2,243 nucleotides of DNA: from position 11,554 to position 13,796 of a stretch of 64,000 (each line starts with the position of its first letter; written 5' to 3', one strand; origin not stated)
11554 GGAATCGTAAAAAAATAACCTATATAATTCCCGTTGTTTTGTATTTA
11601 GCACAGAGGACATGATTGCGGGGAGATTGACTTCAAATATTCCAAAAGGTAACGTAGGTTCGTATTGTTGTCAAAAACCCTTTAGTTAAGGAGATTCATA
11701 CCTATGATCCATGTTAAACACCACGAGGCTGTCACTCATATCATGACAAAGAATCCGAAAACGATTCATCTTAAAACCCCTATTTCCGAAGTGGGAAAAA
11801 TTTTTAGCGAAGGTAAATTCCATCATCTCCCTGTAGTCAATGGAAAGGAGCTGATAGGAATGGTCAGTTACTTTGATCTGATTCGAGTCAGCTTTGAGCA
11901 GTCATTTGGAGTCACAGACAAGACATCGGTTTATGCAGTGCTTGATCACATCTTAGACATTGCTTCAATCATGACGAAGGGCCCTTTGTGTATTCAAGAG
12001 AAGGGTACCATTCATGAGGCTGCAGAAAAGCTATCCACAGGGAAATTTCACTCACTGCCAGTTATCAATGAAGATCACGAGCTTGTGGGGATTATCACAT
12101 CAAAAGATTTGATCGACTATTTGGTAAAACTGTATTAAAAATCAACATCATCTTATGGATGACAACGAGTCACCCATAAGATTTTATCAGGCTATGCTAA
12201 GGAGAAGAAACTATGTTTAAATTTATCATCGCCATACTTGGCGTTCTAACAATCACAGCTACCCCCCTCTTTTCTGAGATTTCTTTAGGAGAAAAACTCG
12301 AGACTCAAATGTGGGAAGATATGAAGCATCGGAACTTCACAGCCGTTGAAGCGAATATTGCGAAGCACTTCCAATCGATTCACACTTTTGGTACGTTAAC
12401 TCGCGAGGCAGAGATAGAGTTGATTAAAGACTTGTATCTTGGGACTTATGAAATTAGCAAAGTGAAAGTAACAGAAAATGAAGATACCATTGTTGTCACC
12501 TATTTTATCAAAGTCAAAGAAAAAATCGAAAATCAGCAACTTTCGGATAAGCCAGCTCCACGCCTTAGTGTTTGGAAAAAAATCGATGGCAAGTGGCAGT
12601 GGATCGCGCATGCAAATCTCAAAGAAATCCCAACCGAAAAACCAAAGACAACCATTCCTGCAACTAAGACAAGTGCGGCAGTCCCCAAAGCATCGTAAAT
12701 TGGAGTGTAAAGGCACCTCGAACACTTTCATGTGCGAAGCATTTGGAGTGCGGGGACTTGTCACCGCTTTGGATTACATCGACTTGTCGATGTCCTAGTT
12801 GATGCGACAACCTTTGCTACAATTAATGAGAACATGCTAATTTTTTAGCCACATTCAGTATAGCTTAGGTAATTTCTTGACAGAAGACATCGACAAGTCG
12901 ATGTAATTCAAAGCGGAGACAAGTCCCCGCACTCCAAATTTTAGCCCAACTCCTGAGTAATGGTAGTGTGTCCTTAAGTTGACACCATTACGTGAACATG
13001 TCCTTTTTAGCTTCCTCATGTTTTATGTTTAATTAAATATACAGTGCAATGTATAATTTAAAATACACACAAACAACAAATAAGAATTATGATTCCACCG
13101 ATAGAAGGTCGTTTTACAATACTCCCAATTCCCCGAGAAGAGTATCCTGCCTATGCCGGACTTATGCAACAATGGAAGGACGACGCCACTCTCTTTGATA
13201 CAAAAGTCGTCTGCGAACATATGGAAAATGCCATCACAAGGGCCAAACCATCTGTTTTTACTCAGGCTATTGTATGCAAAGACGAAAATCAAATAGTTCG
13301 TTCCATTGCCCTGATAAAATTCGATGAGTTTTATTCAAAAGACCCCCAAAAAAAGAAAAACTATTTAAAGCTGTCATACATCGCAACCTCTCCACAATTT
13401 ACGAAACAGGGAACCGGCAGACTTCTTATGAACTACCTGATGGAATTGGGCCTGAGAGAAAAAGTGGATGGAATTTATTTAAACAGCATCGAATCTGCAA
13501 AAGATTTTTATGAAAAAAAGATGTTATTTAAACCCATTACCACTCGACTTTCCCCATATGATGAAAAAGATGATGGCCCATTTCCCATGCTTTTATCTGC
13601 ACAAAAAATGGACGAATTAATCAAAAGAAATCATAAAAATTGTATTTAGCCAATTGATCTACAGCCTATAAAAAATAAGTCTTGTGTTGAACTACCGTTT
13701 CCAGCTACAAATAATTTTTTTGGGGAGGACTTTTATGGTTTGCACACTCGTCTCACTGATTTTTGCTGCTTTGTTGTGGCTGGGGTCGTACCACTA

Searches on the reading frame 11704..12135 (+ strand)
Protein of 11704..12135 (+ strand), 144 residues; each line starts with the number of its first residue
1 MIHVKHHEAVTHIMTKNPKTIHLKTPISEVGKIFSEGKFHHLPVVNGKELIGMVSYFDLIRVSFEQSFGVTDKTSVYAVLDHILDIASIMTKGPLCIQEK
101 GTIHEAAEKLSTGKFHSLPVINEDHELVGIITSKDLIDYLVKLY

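Call 17: search_protein_families(library=pfam, proteins=[window:11704-12135:+], max_evalue=0.001)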
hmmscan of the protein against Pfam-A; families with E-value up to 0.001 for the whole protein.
window:11704-12135:+ (144 aa): 1 family
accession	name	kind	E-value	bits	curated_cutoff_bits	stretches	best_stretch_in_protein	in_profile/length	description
PF00571.33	CBS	-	2.4e-30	105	24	2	87-141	2-56/57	CBS domain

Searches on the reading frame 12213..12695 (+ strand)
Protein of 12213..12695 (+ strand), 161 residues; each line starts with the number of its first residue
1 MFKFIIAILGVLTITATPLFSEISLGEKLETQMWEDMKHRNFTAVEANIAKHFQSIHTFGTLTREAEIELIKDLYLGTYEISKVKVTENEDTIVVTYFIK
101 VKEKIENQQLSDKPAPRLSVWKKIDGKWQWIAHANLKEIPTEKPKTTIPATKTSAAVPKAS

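Call 17: search_protein_families(library=pfam, proteins=[window:12213-12695:+], max_evalue=0.001)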
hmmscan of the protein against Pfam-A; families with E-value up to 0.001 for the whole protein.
window:12213-12695:+ (161 aa): 1 family
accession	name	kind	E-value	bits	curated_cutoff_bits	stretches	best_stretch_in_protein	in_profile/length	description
PF14534.12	DUF4440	-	3e-13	50.6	25.2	1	28-129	3-106/107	Domain of unknown function (DUF4440)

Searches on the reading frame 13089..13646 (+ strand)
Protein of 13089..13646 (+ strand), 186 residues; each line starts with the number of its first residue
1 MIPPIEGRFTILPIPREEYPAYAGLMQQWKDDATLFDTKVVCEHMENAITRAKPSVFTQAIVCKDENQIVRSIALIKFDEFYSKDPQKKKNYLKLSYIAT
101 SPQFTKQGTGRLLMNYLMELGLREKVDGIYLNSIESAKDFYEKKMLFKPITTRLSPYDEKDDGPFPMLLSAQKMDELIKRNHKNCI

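Call 17: search_protein_families(library=pfam, proteins=[window:13089-13646:+], max_evalue=0.001)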
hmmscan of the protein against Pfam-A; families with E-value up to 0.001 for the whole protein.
window:13089-13646:+ (186 aa): 4 families
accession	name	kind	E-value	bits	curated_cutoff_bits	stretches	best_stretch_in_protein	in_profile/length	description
PF00583.31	Acetyltransf_1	-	7.7e-08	33.1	20.7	1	59-143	34-113/116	Acetyltransferase (GNAT) family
PF13508.13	Acetyltransf_7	-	9.6e-08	32.7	27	1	60-143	5-79/84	Acetyltransferase (GNAT) domain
PF13673.13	Acetyltransf_10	-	0.00048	20.5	23.6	1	59-143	32-104/128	Acetyltransferase (GNAT) domain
PF23209.2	IDM1_C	-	0.00076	20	33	0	94-152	59-117/140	Increased DNA methylation 1, C-terminal domain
